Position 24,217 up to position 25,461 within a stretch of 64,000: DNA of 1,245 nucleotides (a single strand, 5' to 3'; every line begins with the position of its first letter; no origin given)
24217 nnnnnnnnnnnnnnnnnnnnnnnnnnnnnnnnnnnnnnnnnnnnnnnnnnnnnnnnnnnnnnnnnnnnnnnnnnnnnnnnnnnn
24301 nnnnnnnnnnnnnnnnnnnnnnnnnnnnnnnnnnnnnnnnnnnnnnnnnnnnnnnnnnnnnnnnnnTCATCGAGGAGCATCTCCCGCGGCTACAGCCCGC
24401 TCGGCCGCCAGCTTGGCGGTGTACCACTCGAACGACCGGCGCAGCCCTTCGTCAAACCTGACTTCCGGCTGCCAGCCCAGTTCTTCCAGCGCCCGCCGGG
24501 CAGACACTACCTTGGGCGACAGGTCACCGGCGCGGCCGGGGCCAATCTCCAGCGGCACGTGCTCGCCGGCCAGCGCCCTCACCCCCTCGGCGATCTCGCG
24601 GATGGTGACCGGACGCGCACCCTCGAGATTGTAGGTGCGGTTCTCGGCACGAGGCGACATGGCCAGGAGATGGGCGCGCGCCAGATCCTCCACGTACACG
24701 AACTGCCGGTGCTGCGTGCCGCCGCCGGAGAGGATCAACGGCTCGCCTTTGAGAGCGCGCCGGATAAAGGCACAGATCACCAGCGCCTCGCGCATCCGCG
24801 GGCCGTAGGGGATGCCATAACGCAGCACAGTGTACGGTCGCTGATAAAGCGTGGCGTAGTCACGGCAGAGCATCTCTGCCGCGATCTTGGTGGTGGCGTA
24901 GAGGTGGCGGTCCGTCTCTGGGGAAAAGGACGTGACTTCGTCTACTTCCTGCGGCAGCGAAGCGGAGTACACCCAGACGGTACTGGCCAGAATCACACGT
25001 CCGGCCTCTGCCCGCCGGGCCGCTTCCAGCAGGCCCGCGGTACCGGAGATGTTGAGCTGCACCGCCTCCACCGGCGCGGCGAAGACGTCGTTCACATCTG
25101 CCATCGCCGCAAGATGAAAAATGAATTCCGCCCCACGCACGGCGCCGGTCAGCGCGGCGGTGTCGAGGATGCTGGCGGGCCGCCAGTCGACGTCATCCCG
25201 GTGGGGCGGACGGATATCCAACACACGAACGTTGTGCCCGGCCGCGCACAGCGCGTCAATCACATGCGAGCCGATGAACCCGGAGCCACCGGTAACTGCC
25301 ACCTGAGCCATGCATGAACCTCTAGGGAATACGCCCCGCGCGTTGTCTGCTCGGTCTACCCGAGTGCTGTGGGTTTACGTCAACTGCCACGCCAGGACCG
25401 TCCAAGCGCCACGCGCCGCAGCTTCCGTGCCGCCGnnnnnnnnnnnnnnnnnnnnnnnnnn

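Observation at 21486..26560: Arn-like aminosugar lipid-modification cluster with a GT2 :: polytopic membrane domain fusion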

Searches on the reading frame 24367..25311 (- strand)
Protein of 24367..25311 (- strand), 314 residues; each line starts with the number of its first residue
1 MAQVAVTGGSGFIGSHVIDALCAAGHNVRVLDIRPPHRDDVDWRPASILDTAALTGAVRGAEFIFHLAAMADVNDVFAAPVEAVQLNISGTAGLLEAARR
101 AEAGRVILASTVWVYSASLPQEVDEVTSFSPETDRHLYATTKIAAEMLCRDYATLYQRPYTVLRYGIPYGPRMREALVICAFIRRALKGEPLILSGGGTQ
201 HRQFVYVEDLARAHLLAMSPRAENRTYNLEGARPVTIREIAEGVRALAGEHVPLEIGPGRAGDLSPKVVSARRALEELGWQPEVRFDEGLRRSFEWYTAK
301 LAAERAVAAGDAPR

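Call 3: search_protein_families(library=pfam, proteins=[window:24367-25311:-], max_evalue=0.01)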
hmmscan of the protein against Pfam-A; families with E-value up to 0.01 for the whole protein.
window:24367-25311:- (314 aa): 8 families
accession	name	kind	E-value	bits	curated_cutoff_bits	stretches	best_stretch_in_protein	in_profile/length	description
PF01370.27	Epimerase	-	6.5e-49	166.9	20.9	1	4-229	1-239/240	NAD dependent epimerase/dehydratase family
PF16363.11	GDP_Man_Dehyd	-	7.9e-37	127.9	27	1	6-292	2-331/332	GDP-mannose 4,6 dehydratase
PF01073.25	3Beta_HSD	-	4.2e-22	78.9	22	1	5-219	1-230/280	3-beta hydroxysteroid dehydrogenase/isomerase family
PF04321.23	RmlD_sub_bind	-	2.3e-12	47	27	1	4-251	3-234/287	RmlD substrate binding domain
PF02719.21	Polysacc_synt_2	-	8.8e-12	45.2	20.2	1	46-250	61-249/293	Polysaccharide biosynthesis protein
PF07993.18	NAD_binding_4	-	8.2e-11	42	20.1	1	59-167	87-206/258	Male sterility protein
PF13460.12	NAD_binding_10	-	4.8e-08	33.5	27.2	1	8-165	1-143/184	NAD(P)H-binding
PF05368.20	NmrA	-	0.00098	19.2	27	1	3-31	4-32/298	NmrA-like family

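Call 4: search_protein_families(library=ncbifam, proteins=[window:24367-25311:-], max_evalue=0.01)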
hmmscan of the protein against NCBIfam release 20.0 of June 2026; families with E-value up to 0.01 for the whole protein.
window:24367-25311:- (314 aa): 29 families (the best 25 are shown)
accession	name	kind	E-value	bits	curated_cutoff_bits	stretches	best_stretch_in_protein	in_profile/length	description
TIGR01181.1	dTDP_gluc_dehyt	equivalog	9.4e-37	126.8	365.1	1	4-301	2-315/321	dTDP-glucose 4,6-dehydratase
TIGR01179.1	galE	equivalog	1.7e-36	125.7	262.3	2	4-174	2-182/332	UDP-glucose 4-epimerase GalE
TIGR04180.1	EDH_00030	hypoth_equivalog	4.9e-32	111.2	475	1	4-260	1-268/297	NAD-dependent 4,6-dehydratase LegB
TIGR03466.1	HpnA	hypoth_equivalog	4.2e-27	94.9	367.65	1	3-253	2-251/327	hopanoid-associated sugar epimerase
NF007582.0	PRK10217.1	equivalog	2.4e-22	79.5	698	1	1-310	1-344/355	dTDP-glucose 4,6-dehydratase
NF007490.0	PRK10084.1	subfamily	3.3e-22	79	649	1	4-300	3-337/361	dTDP-glucose 4,6-dehydratase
NF047922.1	GDPFucSynFcl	equivalog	1.1e-21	77.6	500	1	3-300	4-304/308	GDP-L-fucose synthase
NF007956.0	PRK10675.1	subfamily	1.3e-20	73.9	394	2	3-170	2-182/338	UDP-glucose 4-epimerase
NF042422.1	oxyalk_red_OleD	equivalog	7.9e-19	68.2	580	1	3-248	2-250/329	2-alkyl-3-oxoalkanoate reductase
NF043036.1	ErythonDh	equivalog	1.2e-16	60.8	325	1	3-253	2-271/321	D-erythronate dehydrogenase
NF058621.1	DiazavRedAvaA7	equivalog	5.9e-16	59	400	1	3-284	2-294/304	3-diazoavenalumate denitrifying reductase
NF042423.1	oxyalk_red_Shew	equivalog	1.1e-15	57.5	580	1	2-241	9-250/331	2-alkyl-3-oxoalkanoate reductase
NF008872.0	PRK11908.1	equivalog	3.5e-14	52.6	294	2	4-249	4-272/349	bifunctional UDP-4-keto-pentose/UDP-xylose synthase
TIGR02622.1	CDP_4_6_dhtase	equivalog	7.5e-14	51.6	278.45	1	3-157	6-173/352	CDP-glucose 4,6-dehydratase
TIGR02197.1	heptose_epim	equivalog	2.6e-13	49.8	274.6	1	5-250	2-262/316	ADP-glyceromanno-heptose 6-epimerase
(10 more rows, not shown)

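Call 14: search_solved_structures(query=window:24367-25311:-, max_evalue=1e-10)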
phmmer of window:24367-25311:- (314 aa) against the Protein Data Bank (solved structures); distinct sequences matched with E-value up to 1e-10: 99 (the best 60 are shown).
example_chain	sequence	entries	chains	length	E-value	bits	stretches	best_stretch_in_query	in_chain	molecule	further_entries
4zrm_A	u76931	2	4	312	5.1e-39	137.2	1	4-299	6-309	UDP-glucose 4-epimerase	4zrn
2p5u_A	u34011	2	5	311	3.3e-33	118.1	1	3-297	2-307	UDP-glucose 4-epimerase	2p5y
6kv9_A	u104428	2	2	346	5.3e-32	114.1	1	3-303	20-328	MoeE5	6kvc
4lk3_A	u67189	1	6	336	6.8e-32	113.7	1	3-301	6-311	UDP-glucuronic acid decarboxylase 1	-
4m55_A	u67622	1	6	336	1.3e-31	112.8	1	3-301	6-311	UDP-glucuronic acid decarboxylase 1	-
4gll_A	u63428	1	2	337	1.3e-31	112.8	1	3-301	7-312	UDP-glucuronic acid decarboxylase 1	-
2b69_A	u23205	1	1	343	1.4e-31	112.7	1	3-301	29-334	UDP-glucuronate decarboxylase 1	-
6wjb_A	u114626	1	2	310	7e-31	110.4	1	3-294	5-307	NAD-dependent epimerase/dehydratase family protein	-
6wj9_A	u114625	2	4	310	3.5e-30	108.1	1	3-294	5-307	NAD-dependent epimerase/dehydratase family protein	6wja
6dnt_A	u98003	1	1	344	9.7e-30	106.7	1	3-300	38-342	NAD-dependent epimerase/dehydratase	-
8vr2_A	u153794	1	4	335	1.3e-29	106.3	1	4-301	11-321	NAD-dependent epimerase/dehydratase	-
7ys8_A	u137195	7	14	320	1.7e-28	102.6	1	4-300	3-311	UDP-glucose 4-epimerase | UDP-glucose 4-epimerase along with EC 5.1.3.2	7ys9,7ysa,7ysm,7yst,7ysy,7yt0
3ehe_A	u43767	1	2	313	9.4e-27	96.9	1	2-293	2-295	UDP-glucose 4-epimerase (GalE-1)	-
3aw9_A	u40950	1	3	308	1.4e-26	96.3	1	3-295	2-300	NAD-dependent epimerase/dehydratase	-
3icp_A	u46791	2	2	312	4.9e-26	94.5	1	3-295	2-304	NAD-dependent epimerase/dehydratase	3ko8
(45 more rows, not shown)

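Call 31: search_solved_structures(query=window:24367-25311:-, max_evalue=1e-29, show_alignments=5)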
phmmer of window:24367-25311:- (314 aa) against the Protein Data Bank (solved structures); distinct sequences matched with E-value up to 1e-29: 10.
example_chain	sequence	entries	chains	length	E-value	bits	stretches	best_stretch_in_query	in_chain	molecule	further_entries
4zrm_A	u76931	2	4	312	5.1e-39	137.2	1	4-299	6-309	UDP-glucose 4-epimerase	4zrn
2p5u_A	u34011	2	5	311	3.3e-33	118.1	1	3-297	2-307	UDP-glucose 4-epimerase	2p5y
6kv9_A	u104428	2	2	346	5.3e-32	114.1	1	3-303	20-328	MoeE5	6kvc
4lk3_A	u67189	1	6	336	6.8e-32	113.7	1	3-301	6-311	UDP-glucuronic acid decarboxylase 1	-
4m55_A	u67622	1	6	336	1.3e-31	112.8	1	3-301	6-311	UDP-glucuronic acid decarboxylase 1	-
4gll_A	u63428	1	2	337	1.3e-31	112.8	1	3-301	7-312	UDP-glucuronic acid decarboxylase 1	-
2b69_A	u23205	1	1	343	1.4e-31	112.7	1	3-301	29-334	UDP-glucuronate decarboxylase 1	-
6wjb_A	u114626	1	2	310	7e-31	110.4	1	3-294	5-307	NAD-dependent epimerase/dehydratase family protein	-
6wj9_A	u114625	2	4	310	3.5e-30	108.1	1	3-294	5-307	NAD-dependent epimerase/dehydratase family protein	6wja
6dnt_A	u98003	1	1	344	9.7e-30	106.7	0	3-300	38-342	NAD-dependent epimerase/dehydratase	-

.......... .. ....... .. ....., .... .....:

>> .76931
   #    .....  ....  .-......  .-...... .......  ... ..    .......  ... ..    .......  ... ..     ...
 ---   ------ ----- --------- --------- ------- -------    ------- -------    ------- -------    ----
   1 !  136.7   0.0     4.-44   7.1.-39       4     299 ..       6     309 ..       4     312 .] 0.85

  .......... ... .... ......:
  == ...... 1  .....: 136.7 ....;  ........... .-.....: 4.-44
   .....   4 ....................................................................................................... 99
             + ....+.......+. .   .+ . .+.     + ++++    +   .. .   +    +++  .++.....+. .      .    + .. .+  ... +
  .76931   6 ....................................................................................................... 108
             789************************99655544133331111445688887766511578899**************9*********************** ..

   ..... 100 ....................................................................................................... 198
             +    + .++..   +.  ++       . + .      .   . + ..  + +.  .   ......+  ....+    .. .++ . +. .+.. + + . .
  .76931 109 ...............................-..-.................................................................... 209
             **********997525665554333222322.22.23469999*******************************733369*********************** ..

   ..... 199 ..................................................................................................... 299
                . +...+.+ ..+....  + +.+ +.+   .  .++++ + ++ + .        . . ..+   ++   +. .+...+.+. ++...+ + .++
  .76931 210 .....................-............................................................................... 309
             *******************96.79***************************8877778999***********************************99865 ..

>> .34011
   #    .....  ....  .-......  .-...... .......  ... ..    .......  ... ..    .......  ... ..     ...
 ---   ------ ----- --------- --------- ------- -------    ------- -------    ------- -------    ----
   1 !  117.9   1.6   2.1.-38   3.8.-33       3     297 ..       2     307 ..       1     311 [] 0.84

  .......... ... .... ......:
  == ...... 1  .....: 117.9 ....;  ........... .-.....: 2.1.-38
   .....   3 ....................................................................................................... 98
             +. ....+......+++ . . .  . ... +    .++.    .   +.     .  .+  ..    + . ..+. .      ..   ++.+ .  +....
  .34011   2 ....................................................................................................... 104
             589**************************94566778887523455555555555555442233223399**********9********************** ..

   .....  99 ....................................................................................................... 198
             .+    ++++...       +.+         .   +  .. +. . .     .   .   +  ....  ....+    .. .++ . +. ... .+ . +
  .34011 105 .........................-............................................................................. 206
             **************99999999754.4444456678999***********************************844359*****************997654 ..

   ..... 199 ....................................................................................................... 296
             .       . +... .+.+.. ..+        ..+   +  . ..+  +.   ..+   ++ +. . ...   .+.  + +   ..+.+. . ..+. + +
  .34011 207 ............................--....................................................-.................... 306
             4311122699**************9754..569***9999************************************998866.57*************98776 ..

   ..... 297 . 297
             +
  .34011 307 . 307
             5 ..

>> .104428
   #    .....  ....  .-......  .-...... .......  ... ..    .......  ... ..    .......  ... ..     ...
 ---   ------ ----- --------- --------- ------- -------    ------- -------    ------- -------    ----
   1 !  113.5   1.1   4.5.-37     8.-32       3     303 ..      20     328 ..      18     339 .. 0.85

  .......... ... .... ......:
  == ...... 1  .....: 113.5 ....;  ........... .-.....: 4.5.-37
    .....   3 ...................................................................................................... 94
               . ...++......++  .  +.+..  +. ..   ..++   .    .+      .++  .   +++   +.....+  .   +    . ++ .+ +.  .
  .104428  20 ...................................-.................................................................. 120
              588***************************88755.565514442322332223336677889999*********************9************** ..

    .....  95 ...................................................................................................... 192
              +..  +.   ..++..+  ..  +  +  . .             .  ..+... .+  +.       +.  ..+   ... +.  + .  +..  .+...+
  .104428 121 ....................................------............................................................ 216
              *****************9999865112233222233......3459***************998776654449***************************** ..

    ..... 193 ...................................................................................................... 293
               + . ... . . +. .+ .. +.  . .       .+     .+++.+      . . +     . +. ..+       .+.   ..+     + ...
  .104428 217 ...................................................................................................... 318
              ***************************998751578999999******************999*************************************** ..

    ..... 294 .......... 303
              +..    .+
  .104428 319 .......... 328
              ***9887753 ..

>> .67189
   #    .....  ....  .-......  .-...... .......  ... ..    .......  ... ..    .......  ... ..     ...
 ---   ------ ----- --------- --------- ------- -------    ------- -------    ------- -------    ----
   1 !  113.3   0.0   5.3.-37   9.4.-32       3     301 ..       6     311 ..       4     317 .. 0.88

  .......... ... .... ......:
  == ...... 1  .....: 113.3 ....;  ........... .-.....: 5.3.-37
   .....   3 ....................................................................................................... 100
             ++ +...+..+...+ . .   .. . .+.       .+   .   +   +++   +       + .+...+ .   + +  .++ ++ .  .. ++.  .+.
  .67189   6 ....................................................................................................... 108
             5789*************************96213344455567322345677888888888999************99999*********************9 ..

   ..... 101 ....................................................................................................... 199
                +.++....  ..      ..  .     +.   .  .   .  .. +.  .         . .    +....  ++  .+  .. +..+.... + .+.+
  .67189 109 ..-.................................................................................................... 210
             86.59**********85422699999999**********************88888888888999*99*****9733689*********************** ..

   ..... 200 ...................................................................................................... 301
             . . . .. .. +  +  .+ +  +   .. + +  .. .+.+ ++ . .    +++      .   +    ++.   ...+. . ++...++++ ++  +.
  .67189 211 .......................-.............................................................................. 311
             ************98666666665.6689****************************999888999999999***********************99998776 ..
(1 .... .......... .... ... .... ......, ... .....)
